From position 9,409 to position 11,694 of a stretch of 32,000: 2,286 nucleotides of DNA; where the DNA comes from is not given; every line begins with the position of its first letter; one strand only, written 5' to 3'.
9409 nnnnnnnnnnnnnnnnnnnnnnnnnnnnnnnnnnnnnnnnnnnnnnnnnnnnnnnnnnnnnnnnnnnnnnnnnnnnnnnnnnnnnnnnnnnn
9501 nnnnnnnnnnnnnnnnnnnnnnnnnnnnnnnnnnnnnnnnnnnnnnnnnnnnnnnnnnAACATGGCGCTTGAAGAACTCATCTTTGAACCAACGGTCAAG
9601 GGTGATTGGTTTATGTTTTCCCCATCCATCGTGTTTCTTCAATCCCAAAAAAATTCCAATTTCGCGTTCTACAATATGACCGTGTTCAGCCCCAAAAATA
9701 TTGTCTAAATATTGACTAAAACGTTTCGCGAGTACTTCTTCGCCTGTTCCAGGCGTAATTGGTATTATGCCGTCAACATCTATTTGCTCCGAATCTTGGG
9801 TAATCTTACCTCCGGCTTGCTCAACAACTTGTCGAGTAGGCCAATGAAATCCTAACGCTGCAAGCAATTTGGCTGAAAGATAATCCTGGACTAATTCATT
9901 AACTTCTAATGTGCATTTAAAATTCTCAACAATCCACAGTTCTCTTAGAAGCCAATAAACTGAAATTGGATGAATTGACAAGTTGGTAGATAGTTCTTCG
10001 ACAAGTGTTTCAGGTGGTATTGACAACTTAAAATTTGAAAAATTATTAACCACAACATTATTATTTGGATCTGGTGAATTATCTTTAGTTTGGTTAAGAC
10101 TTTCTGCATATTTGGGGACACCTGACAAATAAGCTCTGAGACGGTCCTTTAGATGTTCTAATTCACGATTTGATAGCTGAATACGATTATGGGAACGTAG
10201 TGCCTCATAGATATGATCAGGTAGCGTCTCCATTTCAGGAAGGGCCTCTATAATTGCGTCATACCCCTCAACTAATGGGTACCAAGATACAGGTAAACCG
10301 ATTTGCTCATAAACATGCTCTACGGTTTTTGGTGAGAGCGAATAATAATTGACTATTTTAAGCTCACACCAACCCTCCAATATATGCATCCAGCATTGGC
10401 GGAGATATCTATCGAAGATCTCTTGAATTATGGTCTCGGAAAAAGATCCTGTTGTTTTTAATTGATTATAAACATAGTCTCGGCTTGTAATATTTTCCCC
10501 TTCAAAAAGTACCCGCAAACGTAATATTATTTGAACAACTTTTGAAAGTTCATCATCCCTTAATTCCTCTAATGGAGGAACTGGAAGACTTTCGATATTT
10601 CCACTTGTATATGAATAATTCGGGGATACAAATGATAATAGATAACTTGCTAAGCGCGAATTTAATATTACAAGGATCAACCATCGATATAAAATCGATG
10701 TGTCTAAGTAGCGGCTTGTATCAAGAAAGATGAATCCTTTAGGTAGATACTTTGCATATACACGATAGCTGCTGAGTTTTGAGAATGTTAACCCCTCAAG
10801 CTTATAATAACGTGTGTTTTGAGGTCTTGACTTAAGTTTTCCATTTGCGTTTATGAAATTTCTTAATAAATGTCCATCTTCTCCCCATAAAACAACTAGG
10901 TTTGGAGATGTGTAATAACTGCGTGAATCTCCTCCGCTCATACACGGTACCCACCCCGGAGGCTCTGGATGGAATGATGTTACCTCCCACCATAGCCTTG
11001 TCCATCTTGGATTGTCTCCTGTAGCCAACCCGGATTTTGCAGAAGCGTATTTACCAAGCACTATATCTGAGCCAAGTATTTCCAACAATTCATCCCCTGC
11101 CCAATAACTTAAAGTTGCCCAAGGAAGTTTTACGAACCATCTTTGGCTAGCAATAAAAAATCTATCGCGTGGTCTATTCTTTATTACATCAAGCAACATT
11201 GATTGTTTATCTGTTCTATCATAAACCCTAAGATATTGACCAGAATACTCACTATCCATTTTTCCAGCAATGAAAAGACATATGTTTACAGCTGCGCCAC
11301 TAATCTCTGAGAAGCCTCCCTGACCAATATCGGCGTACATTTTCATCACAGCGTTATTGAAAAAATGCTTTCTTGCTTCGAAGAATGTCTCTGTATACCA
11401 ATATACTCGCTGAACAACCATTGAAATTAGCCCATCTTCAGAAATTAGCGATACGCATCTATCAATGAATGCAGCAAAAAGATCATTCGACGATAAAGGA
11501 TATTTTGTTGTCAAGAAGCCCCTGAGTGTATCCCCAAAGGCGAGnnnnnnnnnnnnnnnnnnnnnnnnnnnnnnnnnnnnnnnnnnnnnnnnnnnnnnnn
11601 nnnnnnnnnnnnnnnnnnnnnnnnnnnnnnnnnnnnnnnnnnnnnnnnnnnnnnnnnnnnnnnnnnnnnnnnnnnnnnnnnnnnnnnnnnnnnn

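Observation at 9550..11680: pglX is a compositional chimera: a 2.1 kb AT-rich block carrying NPPY and the probable specificity region sits inside a GC-rich gene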

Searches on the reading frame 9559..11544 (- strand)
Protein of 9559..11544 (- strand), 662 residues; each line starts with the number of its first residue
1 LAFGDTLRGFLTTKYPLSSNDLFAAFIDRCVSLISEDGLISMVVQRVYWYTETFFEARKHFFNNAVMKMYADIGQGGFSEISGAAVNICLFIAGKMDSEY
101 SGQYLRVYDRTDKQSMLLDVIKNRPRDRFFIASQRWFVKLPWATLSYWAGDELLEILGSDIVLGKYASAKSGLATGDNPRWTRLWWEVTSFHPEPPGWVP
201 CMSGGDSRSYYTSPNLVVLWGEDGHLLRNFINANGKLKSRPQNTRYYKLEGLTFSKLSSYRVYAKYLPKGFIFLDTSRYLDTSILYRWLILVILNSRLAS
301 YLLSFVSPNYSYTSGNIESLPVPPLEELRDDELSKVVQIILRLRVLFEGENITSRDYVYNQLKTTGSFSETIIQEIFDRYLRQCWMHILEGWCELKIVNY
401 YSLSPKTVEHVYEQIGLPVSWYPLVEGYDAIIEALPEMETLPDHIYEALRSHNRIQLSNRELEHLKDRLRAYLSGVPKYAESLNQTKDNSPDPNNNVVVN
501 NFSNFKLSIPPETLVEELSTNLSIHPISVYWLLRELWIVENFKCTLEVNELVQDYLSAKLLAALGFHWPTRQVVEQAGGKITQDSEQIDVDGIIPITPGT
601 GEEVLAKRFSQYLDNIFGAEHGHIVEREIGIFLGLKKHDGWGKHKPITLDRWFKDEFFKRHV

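Call 15: find_homologous_proteins(query=window:9559-11544:-)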
Query window:9559-11544:- (662 aa): 9 proteins with E <= 0.001 among 8000 candidates.
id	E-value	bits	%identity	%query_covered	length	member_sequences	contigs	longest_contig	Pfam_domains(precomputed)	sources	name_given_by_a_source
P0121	1.8e-40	157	32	48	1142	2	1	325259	PF02384.23,PF07669.18,PF20473.5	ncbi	-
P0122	5.0e-34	136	31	48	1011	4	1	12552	PF02384.23,PF07669.18,PF20473.5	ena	-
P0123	4.4e-29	119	26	50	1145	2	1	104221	PF02384.23,PF07669.18,PF20473.5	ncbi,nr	ncbi:BREX-1 system adenine-specific DNA-methyltransferase PglX [Agrobacterium vitis]|nr:BREX-1 syste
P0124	7.1e-29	119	27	57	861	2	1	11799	PF02384.23,PF07669.18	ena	-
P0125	1.4e-23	101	24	63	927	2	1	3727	PF02384.23,PF07669.18,PF20473.5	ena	-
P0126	6.5e-23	99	27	49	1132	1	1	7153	PF02384.23,PF07669.18,PF20473.5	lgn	-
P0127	2.3e-20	91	25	52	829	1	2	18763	PF02384.23,PF07669.18,PF20473.5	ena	-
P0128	3.8e-10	57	26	32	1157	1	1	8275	PF02384.23,PF07669.18,PF20473.5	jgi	-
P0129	2.2e-6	44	26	26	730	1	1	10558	PF02384.23,PF07669.18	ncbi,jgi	-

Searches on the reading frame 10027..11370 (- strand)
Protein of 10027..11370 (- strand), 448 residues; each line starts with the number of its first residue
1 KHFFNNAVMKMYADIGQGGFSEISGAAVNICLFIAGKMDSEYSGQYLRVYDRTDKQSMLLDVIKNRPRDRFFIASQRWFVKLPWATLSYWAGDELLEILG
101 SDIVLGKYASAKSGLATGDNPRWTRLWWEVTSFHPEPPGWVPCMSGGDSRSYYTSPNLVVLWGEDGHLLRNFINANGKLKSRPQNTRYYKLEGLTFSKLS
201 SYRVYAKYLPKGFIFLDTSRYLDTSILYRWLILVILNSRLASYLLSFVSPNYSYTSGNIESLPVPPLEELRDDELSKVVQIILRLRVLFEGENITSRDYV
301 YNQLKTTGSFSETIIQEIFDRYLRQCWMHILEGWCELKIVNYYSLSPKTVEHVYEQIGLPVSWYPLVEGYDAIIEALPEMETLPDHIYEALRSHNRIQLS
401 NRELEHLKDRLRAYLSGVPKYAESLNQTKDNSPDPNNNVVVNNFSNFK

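Call 59: search_protein_representatives(protein=window:10027-11370:-)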
Query: 448 residues. Proteins with E-value up to 0.001 (for the whole library): 3495; up to 1e-10: 1653; up to 1e-30: 25. The best 150 are listed.
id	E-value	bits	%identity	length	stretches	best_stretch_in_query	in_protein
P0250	5.0e-46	173.6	33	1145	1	46-438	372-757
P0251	5.5e-39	150.4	36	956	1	23-332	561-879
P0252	3.1e-38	147.9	30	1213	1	4-361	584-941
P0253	4.4e-38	147.4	35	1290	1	14-277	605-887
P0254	4.7e-38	147.3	32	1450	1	78-429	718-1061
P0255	1.2e-37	146.0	28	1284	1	14-411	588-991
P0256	5.0e-37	143.9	27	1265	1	9-381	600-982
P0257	1.8e-35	138.8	29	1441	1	10-414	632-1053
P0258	2.6e-35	138.3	26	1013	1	4-430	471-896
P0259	6.4e-35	137.0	32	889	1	4-281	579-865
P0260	7.6e-35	136.8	29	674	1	85-418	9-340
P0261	1.2e-34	136.0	31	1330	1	9-424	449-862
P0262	1.4e-34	135.9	35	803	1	9-321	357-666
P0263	7.1e-33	130.2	37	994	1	8-264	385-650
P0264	1.2e-32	129.5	28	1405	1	4-375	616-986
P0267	1.4e-31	125.9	27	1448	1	6-418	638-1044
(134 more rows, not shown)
